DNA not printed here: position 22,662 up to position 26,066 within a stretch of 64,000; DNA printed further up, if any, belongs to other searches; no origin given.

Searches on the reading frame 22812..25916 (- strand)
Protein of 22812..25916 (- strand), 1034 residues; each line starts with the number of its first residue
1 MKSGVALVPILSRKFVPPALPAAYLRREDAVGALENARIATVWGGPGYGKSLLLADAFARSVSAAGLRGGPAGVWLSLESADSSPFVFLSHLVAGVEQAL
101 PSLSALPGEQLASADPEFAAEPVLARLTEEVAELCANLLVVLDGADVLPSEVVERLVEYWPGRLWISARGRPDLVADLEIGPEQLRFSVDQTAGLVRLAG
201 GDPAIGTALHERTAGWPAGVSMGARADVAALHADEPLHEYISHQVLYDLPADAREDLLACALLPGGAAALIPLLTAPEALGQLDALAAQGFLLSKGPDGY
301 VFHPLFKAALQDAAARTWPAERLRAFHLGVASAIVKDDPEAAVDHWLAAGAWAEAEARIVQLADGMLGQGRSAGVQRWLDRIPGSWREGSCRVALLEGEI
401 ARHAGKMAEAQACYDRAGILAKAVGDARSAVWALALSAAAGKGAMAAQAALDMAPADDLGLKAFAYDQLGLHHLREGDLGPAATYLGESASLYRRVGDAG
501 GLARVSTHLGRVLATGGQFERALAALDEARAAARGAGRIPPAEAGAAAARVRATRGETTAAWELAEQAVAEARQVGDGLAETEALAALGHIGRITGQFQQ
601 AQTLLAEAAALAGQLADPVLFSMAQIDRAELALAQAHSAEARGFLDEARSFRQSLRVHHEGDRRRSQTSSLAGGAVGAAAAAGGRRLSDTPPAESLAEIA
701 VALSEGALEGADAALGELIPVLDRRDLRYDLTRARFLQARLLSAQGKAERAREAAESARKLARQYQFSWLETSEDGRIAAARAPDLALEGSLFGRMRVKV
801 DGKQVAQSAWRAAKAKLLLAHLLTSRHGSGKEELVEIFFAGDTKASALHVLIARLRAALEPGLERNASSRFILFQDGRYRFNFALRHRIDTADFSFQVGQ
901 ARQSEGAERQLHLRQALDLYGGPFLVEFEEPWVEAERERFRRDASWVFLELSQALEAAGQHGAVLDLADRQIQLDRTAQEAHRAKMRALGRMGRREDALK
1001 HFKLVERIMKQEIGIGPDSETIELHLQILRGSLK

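Call 45: search_protein_families(library=pfam, proteins=[window:22812-25916:-], max_evalue=0.0001)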
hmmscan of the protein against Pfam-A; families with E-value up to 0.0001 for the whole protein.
window:22812-25916:- (1034 aa): 3 families
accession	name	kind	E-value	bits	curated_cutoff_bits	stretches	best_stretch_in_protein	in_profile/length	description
PF03704.23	BTAD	-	5.5e-21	75.9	22.1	1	900-1029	12-146/146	Bacterial transcriptional activator domain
PF13424.12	TPR_12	-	7.6e-08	32.9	30.1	1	465-534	5-76/77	Tetratricopeptide repeat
PF17874.7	TPR_MalT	-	3.7e-07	30.2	45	1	440-649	17-229/336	MalT-like TPR region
